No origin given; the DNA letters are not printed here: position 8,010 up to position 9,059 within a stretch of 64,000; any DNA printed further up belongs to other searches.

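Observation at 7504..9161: Low-GC three-gene cassette directly downstream of lexA: small ORF, multi-CxxC zinc-ribbon protein and Mrr_N-like winged-helix protein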

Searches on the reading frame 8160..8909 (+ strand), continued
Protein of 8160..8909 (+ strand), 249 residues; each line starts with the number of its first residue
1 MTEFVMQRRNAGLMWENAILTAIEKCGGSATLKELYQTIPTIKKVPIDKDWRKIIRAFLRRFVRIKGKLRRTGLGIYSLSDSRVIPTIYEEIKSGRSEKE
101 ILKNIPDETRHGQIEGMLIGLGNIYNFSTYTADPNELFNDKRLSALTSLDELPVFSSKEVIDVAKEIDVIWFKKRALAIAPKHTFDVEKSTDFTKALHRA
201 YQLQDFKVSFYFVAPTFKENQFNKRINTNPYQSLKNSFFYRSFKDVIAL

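Call 57: find_related_loci(query=A1, collection=viral_contigs, flank=6000)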
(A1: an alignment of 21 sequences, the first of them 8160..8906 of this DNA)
Query A1 (249 aa) in viral_contigs; peptide patterns used: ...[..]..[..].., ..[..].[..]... (x = any residue, [..] = any of these).
77 stretches matched a pattern, but none encodes a relative of the query by tblastn (E <= 1e-3).

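Call 61: search_protein_families(library=padloc, proteins=[L022:1561-2919:+, L022:355-774:+, L024:2684-3310:+, L028:4593-5357:+, L028:1527-4457:+], max_evalue=1)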
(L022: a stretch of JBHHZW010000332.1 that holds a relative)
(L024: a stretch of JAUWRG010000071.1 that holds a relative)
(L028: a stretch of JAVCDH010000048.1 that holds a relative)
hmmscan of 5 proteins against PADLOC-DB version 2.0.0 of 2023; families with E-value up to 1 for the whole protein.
L022:1561-2919:+ (453 aa): 5 families
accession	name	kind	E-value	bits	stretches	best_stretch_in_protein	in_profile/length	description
PDLC03394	REase_II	-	3.1e-40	136.2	2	277-408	412-547/684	Type II nicking endonuclease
PDLC03393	REase_II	-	1.1e-21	74.7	2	276-403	431-564/624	Type II nicking endonuclease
PDLC03463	REase_II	-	9.4e-17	58.8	2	276-409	376-521/570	Type II restriction enzyme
PDLC03507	REase_II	-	3.6e-12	43.7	1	294-403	413-523/542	Type II restriction enzyme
PDLC03557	REase_II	-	9.9e-06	22.2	1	301-384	491-574/648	Type II restriction enzyme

L022:355-774:+ (140 aa): 0 families

L024:2684-3310:+ (209 aa): 47 families (the best 25 are shown)
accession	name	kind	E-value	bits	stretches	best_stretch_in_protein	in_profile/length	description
PDLC03362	MTase_II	-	3.4e-18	63.7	1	103-197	23-118/438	Type II methyltransferase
PDLC03322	MTase_II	-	6.7e-18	62.8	1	112-199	25-115/446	Type II methyltransferase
PDLC03380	MTase_II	-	8.9e-14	49.5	1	118-199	26-107/393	Type II methyltransferase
PDLC03351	MTase_II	-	6.1e-13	46.7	1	114-180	114-178/348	Type II methyltransferase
PDLC03239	MTase_II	-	1.2e-11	42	1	116-198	58-142/442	Type II methyltransferase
PDLC03364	MTase_II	-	1.5e-11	42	1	122-203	31-113/380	Type II methyltransferase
PDLC03353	MTase_II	-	2.6e-11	41.6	1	127-179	187-239/260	Type II methyltransferase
PDLC03283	MTase_II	-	4.3e-11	40.7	1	119-180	200-261/352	Type II methyltransferase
PDLC03350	MTase_II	-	7.5e-11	40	1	129-181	234-286/312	Type II methyltransferase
PDLC03377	MTase_II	-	8.9e-11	39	1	123-191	95-164/504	Type II methyltransferase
PDLC03325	MTase_II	-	9.9e-11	39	1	123-199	64-142/426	Type II methyltransferase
PDLC03249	MTase_II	-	1.1e-09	35.7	1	119-190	100-180/541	Type II methyltransferase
PDLC03224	MTase_II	-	1.1e-09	35.7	1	123-194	67-139/481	Type II methyltransferase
PDLC03369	MTase_II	-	1.1e-08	32.3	1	121-189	112-181/532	Type II methyltransferase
PDLC03387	MTase_II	-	1.5e-08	32.1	1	129-180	214-265/289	Type II methyltransferase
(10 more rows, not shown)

L028:4593-5357:+ (255 aa): 0 families

L028:1527-4457:+ (977 aa): 68 families (the best 25 are shown)
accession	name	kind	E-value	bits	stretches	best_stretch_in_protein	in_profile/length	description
PDLC03604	REase_MTase_IIG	-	3.1e-190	632.6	2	5-697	8-647/1011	Type IIG restriction enzyme-methyltransferase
PDLC03612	REase_MTase_IIG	-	4.6e-41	139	3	775-974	1056-1245/1247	Type IIG restriction enzyme-methyltransferase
PDLC03609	REase_MTase_IIG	-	7.3e-35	118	4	186-535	185-533/1066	Type IIG restriction enzyme-methyltransferase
PDLC03629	REase_MTase_IIG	-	1.4e-34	117.1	2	470-673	484-661/1182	Type IIG restriction enzyme-methyltransferase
PDLC02643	DrmMI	-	4.2e-30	102.4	2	553-690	834-971/1347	DrmMI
PDLC03348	MTase_II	-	9.8e-29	98.4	3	576-931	336-681/727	Type II methyltransferase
PDLC03250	MTase_II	-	6.4e-22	76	3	358-504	159-289/775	Type II methyltransferase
PDLC03596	REase_MTase_IIG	-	6.7e-21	72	3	850-975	1037-1145/1148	Type IIG restriction enzyme-methyltransferase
PDLC02638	DrmMI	-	2.9e-19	66.7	2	564-650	848-933/935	DrmMI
PDLC02529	PglX|PglXI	-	1.9e-18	63.6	2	471-599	266-370/1189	PglX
PDLC03628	REase_MTase_IIG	-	4.8e-18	62.7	2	392-536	492-630/1100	Type IIG restriction enzyme-methyltransferase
PDLC03335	MTase_II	-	6.4e-18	62.7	3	304-415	25-124/607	Type II methyltransferase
PDLC02644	DrmMI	-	4.1e-17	59.4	2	559-687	352-482/988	DrmMI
PDLC02521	PglX|PglXI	-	4.9e-17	59.2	4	455-513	332-386/1174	PglX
PDLC02525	PglX|PglXI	-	6e-16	56.2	4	390-420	280-310/607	PglX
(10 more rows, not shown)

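Call 69: find_encoding_contigs(protein=P0001, flank=4000, max_places=4)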
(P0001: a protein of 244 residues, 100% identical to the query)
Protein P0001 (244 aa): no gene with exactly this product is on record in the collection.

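Call 77: search_dna_similar(query=window:8175-8906:+, collection=plasmids, mode=protein, max_evalue=0.001, max_rows=15)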
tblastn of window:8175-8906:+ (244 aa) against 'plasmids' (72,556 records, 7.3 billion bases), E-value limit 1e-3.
Records with a match: 5; places in all: 5; records where one place covers at least 80% of the query: 2.
Best place of each record, by identity: <60% 5.
By first word of the organism name: Halobacterium 1; Pontibacter 1; Mucilaginibacter 1; Hymenobacter 1; Lactiplantibacillus 1.
By predicted mobility (MOB-suite, as given by PLSDB): non-mobilizable 4; mobilizable 1.
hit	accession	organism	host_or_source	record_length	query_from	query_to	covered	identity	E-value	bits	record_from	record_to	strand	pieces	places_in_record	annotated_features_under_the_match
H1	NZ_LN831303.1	Halobacterium hubeiense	-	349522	13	244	95%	28.1%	5e-24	107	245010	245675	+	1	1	hypothetical protein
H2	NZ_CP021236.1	Pontibacter actiniarum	Whole organism,unidentified actinians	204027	46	241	80%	23.0%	2e-4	50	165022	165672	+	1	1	hypothetical protein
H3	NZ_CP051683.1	Mucilaginibacter robiniae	cell culture,Flower of Shittah tree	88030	91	214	51%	30.3%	8e-5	51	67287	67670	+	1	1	hypothetical protein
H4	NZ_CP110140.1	Hymenobacter sp. YIM 151500-1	whole organism,soil sample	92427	88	241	63%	24.2%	3e-4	49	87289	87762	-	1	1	hypothetical protein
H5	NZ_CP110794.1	Lactiplantibacillus argentoratensis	Canis lupus familiaris poodle,Whole ...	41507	8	75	28%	32.4%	4e-4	49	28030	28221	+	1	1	hypothetical protein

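Call 79: get_annotated_region(hit=H1, flank=4000)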
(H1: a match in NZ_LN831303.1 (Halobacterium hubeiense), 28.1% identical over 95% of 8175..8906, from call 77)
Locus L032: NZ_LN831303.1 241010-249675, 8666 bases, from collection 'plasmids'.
description: Halobacterium hubeiense strain JI20-1 plasmid pSTJ001, complete sequence
organism: Halobacterium hubeiense (NCBI taxid 1407499)
taxonomy: Archaea; Euryarchaeota; Halobacteria; Halobacteriales; Halobacteriaceae; Halobacterium; Halobacterium hubeiense
host: -; source: -; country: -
typing (MOB-suite, as given by PLSDB): non-mobilizable
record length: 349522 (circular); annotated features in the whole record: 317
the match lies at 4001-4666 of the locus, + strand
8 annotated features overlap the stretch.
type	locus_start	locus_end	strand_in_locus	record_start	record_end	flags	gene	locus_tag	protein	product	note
CDS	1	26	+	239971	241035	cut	-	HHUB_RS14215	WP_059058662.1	hypothetical protein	-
CDS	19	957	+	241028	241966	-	-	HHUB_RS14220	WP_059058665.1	hypothetical protein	-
CDS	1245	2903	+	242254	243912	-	-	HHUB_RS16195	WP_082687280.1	DUF2254 family protein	-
CDS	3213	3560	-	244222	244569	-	-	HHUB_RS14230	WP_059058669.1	hypothetical protein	-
CDS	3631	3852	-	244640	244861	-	-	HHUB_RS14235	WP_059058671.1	hypothetical protein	-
CDS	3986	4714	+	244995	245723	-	-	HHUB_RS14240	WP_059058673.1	hypothetical protein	-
CDS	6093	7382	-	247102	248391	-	-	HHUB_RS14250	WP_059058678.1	hypothetical protein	-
CDS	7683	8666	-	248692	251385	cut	-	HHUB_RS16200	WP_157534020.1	tetratricopeptide repeat protein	-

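Call 80: get_annotated_region(hit=H2, flank=4000)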
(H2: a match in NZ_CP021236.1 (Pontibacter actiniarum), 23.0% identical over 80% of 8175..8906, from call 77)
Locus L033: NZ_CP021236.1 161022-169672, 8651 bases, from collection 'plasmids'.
description: Pontibacter actiniarum strain DSM 19842 plasmid unnamed, complete sequence
organism: Pontibacter actiniarum (NCBI taxid 323450)
taxonomy: Bacteria; Bacteroidota; Cytophagia; Cytophagales; Hymenobacteraceae; Pontibacter; Pontibacter actiniarum
host: -; source: Whole organism,unidentified actinians; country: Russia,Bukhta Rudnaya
typing (MOB-suite, as given by PLSDB): mobilizable; relaxase MOBP
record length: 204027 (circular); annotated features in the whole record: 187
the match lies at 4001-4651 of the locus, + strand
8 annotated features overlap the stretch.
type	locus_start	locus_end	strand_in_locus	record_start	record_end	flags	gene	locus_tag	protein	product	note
CDS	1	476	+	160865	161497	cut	-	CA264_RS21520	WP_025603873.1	DUF3347 domain-containing protein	-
CDS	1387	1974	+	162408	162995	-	-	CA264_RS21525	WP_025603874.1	AraC family transcriptional regulator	-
CDS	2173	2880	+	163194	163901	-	-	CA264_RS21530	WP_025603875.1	hypothetical protein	-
CDS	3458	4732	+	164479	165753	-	-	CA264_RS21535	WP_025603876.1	hypothetical protein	-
CDS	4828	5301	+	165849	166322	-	-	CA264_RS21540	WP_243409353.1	nuclear transport factor 2 family protein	-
CDS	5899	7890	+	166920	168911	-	-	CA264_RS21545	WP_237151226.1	copper-translocating P-type ATPase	GO:0006825 - copper ion transport [Evidence IEA]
CDS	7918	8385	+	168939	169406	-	-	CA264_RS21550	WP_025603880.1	hypothetical protein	-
CDS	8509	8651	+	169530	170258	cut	-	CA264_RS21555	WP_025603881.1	DUF305 domain-containing protein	-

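Call 81: get_annotated_region(hit=H3, flank=4000)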
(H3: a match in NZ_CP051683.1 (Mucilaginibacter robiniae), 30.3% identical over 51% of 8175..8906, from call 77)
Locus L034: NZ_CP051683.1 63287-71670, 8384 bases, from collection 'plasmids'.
description: Mucilaginibacter robiniae strain F39-2 plasmid unnamed1, complete sequence
organism: Mucilaginibacter robiniae (NCBI taxid 2728022)
taxonomy: Bacteria; Bacteroidota; Sphingobacteriia; Sphingobacteriales; Sphingobacteriaceae; Mucilaginibacter; Mucilaginibacter robiniae
host: -; source: cell culture,Flower of Shittah tree; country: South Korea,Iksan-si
typing (MOB-suite, as given by PLSDB): non-mobilizable
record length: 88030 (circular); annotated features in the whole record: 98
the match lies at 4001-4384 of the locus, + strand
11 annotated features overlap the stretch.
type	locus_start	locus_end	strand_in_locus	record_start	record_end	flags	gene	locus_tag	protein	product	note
CDS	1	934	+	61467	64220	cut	-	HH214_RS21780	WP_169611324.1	multicopper oxidase domain-containing protein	-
CDS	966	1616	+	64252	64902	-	-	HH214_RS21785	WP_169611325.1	DUF305 domain-containing protein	-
CDS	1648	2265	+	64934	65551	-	-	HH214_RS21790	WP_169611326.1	DUF305 domain-containing protein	-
CDS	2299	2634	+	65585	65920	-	-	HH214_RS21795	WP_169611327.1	four-helix bundle copper-binding protein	-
CDS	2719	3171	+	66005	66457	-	-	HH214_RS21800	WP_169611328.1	DUF305 domain-containing protein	-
CDS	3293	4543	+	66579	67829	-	-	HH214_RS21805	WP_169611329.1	hypothetical protein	-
CDS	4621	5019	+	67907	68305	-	-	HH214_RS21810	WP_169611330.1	hypothetical protein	-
CDS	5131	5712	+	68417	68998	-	-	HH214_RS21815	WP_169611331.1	DUF3347 domain-containing protein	-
CDS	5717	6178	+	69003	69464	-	-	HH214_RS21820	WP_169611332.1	heme-binding domain-containing protein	-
CDS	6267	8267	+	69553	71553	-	-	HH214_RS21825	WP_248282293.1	copper-translocating P-type ATPase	GO:0006825 - copper ion transport [Evidence IEA]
CDS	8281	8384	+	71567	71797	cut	-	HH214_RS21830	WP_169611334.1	hypothetical protein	-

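Call 84: search_protein_families(library=pfam, proteins=[P0101, P0100, P0102], max_evalue=0.1)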
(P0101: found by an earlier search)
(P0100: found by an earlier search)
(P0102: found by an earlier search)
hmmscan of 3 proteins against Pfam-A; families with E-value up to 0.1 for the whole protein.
P0101 (569 aa): 2 families
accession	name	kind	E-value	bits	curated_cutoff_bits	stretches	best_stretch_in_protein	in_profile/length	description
PF09491.16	RE_AlwI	-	7.8e-08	32.1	23.1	1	77-203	4-132/441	AlwI restriction endonuclease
PF09254.17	FokI_cleav_dom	-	0.015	15.2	25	1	457-555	71-183/188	FokI, cleavage domain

P0100 (495 aa): 2 families
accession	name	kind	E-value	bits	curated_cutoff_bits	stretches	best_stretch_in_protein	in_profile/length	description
PF09491.16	RE_AlwI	-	7.3e-08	32.2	23.1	1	4-129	5-132/441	AlwI restriction endonuclease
PF09254.17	FokI_cleav_dom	-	0.011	15.7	25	1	383-481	71-183/188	FokI, cleavage domain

P0102 (490 aa): 3 families
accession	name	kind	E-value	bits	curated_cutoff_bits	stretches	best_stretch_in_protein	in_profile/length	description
PF09491.16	RE_AlwI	-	3.4e-06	26.8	23.1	1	82-203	9-132/441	AlwI restriction endonuclease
PF25481.1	Nucleoprot-TPR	-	0.032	14.7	27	1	167-199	28-59/80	Nucleoprotein TPR-like domain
PF09661.15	DUF2398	-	0.059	12.9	26.9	0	299-341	16-57/363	Protein of unknown function (DUF2398)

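Call 91: search_solved_structures(query=A5, max_evalue=10)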
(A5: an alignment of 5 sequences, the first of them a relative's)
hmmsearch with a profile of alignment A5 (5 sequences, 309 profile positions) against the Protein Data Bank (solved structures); distinct sequences matched with E-value up to 10: 3.
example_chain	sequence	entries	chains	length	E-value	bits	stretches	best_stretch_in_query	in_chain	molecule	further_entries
5ejb_B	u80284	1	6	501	0.6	12.7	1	33-98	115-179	Fusion glycoprotein F0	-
4ql6_A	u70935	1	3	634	0.7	12.4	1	121-187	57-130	Carboxy-terminal processing protease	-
5zl6_A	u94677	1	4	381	2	11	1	180-208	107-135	Histidine racemase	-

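Call 92: search_solved_structures(query=A2, max_evalue=10)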
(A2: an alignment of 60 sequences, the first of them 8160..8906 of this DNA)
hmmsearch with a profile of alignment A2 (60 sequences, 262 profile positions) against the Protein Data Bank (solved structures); distinct sequences matched with E-value up to 10: 2.
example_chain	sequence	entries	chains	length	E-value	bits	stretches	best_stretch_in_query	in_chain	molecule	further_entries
5aim_A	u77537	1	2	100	0.021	17.3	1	6-61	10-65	TRANSCRIPTION FACTOR TAU 138 KDA SUBUNIT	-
5cwj_A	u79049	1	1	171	6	9.2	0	11-78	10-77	Designed helical repeat protein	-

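Call 100: search_protein_families(library=pfam, alignment_id=A2, max_evalue=0.01)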
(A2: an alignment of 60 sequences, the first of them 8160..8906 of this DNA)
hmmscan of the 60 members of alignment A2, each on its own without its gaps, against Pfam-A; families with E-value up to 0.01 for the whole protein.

A. member 1, window:8160-8906:+ (249 aa): 0 families

B. families by the number of members that match (of 60 scanned): 6 families
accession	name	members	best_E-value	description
PF05066.19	HARE-HTH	6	1.5e-05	HB1, ASXL, restriction endonuclease HTH domain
PF00250.24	Forkhead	3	0.004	Forkhead domain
PF21552.3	TFC3_eWH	2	0.0011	Transcription factor tau 138 kDa subunit, extended winged helix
PF21790.3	OGG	1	2e-06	Putative 8-oxoguanine DNA glycosylase OGG-like protein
PF04561.19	RNA_pol_Rpb2_2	1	0.0069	RNA polymerase Rpb2, domain 2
PF02374.21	ArsA_ATPase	1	0.0072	Anion-transporting ATPase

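Call 107: search_dna_similar(query=window:8175-8906:+, collection=phages, mode=protein, max_evalue=0.01, max_rows=10)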
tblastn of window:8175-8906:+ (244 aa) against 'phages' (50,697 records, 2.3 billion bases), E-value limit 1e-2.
No match.
